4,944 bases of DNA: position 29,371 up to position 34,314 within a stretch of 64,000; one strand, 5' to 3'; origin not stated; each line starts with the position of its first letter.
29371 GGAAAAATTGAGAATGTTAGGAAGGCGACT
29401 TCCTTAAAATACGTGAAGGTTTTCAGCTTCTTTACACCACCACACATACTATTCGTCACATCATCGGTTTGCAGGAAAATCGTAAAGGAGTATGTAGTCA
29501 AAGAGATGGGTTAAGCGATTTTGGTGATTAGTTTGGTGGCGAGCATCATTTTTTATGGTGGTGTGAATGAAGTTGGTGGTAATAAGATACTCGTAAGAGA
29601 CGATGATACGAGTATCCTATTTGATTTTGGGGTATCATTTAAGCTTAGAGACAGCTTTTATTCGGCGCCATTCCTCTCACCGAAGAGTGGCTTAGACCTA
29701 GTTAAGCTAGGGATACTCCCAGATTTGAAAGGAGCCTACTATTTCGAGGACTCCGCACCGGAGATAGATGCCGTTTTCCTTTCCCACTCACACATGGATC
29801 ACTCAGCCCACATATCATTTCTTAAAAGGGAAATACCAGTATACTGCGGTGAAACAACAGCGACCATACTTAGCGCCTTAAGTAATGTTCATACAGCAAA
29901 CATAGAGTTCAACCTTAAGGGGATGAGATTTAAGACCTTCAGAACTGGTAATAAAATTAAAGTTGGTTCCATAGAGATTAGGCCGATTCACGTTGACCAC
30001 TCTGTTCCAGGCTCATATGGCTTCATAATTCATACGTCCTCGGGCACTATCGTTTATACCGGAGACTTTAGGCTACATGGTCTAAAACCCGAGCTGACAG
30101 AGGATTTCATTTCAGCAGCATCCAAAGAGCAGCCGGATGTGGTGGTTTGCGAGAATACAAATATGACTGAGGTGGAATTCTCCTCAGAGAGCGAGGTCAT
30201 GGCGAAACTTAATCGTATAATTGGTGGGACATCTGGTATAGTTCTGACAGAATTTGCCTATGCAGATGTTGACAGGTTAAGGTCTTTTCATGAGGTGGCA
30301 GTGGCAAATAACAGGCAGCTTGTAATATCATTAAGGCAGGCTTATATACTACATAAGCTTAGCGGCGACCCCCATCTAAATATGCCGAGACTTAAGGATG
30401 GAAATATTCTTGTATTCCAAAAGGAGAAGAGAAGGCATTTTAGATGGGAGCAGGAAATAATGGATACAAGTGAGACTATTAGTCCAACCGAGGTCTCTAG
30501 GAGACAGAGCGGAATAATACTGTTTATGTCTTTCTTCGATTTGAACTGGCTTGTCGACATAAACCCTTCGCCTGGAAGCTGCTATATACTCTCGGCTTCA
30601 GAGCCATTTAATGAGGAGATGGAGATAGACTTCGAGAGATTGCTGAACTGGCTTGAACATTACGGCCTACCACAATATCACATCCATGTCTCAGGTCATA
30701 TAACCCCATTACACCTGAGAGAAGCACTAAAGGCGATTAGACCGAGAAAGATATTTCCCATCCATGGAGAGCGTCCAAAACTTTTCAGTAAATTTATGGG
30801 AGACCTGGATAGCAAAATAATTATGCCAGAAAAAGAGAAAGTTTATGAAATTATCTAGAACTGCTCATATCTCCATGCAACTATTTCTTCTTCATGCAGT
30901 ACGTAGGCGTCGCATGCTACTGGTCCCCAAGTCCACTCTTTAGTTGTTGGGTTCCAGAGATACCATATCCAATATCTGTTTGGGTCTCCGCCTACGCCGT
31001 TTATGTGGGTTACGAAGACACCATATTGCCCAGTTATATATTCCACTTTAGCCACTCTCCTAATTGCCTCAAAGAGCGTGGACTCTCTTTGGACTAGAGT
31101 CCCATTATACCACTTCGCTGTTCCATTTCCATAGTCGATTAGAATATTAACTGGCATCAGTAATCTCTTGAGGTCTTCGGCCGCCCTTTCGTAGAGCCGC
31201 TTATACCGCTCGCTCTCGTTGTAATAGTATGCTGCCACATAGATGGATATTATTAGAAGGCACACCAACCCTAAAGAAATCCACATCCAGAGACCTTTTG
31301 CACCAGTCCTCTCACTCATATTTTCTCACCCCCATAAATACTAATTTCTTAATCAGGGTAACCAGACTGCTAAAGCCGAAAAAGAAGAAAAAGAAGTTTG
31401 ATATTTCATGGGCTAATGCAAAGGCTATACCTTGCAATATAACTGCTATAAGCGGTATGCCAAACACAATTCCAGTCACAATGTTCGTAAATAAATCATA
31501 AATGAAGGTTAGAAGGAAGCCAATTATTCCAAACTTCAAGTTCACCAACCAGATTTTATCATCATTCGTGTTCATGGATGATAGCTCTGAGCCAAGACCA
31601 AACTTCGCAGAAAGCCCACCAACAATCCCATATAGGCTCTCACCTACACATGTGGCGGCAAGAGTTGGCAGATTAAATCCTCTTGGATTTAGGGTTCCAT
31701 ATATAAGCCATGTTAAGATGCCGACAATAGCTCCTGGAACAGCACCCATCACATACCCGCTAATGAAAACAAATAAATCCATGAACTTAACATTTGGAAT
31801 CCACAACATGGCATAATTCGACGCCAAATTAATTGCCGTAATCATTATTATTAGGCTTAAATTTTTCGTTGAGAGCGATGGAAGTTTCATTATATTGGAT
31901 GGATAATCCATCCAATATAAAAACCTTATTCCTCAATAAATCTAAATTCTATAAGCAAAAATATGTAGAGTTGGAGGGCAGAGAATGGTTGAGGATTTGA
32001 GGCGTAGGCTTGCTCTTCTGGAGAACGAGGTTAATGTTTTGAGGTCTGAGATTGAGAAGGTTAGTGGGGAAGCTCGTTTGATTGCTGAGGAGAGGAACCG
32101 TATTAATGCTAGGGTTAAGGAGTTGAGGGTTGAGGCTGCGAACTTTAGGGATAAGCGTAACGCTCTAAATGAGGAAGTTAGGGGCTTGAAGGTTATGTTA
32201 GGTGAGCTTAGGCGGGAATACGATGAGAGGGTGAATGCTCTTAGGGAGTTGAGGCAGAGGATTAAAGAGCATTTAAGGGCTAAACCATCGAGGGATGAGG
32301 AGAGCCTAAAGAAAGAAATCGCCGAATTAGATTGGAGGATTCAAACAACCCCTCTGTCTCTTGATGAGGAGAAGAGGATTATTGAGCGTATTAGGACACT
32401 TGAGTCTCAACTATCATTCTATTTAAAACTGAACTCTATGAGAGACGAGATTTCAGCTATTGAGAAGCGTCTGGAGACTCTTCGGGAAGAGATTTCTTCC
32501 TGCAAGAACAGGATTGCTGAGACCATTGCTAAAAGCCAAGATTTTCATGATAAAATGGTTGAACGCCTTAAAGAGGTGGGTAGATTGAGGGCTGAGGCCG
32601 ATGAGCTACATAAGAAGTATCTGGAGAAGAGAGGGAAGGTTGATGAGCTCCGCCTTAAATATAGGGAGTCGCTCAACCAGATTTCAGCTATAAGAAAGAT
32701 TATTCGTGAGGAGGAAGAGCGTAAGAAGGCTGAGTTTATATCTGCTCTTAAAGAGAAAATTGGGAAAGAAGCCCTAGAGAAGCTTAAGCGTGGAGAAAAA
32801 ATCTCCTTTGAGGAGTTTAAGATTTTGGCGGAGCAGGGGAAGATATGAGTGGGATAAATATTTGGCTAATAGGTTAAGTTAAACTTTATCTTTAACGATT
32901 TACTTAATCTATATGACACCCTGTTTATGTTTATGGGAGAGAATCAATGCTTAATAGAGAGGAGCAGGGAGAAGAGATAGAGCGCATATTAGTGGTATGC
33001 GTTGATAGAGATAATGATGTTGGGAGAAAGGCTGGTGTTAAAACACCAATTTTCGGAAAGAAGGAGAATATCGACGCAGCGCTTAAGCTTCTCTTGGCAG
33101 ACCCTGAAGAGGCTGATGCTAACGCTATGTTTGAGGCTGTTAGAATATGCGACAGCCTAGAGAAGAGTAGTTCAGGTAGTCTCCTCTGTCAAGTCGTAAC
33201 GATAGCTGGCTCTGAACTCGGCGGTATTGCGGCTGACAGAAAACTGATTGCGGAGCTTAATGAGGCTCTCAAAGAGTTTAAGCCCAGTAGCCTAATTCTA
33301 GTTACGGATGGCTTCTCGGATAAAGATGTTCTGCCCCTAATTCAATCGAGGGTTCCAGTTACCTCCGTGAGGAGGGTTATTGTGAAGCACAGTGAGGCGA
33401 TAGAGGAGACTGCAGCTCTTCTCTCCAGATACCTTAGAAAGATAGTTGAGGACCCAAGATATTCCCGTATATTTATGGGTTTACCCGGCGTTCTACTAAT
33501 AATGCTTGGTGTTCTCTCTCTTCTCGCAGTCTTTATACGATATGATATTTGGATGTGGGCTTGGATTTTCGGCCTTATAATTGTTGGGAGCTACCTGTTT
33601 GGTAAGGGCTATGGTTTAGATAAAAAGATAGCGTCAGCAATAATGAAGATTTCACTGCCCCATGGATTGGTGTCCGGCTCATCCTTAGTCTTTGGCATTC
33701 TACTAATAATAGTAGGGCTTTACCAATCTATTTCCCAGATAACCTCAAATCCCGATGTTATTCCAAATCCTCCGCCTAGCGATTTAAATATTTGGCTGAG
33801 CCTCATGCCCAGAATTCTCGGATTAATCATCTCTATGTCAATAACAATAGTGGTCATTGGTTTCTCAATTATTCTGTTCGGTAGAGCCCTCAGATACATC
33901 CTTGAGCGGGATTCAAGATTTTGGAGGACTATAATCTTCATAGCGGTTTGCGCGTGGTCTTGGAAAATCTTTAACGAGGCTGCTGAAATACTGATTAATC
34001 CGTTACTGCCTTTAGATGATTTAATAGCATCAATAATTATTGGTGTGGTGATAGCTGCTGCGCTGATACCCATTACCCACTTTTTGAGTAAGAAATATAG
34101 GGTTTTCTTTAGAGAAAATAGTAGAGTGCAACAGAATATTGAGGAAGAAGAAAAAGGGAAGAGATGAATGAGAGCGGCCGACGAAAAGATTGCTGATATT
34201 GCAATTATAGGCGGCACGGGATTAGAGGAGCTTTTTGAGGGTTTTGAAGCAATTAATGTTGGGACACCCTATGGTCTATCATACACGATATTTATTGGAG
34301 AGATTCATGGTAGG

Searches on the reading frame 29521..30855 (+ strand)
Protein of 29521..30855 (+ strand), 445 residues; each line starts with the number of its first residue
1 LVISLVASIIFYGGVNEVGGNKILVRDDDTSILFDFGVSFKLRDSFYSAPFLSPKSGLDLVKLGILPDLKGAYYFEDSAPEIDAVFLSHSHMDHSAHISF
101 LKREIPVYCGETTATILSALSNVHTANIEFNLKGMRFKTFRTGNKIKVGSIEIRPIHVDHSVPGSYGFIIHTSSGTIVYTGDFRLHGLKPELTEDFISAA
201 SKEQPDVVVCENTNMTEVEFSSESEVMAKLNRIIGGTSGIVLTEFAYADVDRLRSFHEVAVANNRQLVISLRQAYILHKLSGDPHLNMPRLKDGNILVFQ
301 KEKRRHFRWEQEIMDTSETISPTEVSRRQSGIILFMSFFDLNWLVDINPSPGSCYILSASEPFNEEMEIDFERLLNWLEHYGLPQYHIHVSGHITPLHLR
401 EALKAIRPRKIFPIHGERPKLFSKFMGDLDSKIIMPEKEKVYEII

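Call 60: search_protein_families(library=pfam, proteins=[window:29521-30855:+], max_evalue=0.00001)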
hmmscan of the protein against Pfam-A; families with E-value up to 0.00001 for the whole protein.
window:29521-30855:+ (445 aa): 2 families
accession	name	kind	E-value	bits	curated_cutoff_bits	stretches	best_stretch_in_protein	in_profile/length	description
PF12706.13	Lactamase_B_2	-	1.1e-16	61.5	27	1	77-187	26-147/200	Beta-lactamase superfamily domain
PF00753.33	Lactamase_B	-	3.3e-08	34.2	22.7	0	18-105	4-67/196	Metallo-beta-lactamase superfamily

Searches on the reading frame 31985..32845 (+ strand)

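Call 61: search_protein_families(library=pfam, proteins=[window:31985-32845:+], max_evalue=0.00001)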
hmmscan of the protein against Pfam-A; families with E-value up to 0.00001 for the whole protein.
window:31985-32845:+ (287 aa): 2 families
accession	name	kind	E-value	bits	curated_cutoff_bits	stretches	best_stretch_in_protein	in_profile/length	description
PF23435.1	DUF7121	-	4.1e-14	53.1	29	1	20-283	48-303/307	Family of unknown function (DUF7121)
PF06103.16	DUF948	-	7.6e-06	26.5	37.2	0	149-208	21-80/89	Bacterial protein of unknown function (DUF948)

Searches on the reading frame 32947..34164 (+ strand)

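Call 60: search_protein_families(library=pfam, proteins=[window:32947-34164:+], max_evalue=0.00001)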
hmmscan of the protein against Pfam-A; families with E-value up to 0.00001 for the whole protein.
window:32947-34164:+ (406 aa): 1 family
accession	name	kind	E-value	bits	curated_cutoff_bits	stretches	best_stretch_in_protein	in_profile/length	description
PF04123.18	DUF373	-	2.2e-84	284.2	28.3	1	13-370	1-334/335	Domain of unknown function (DUF373)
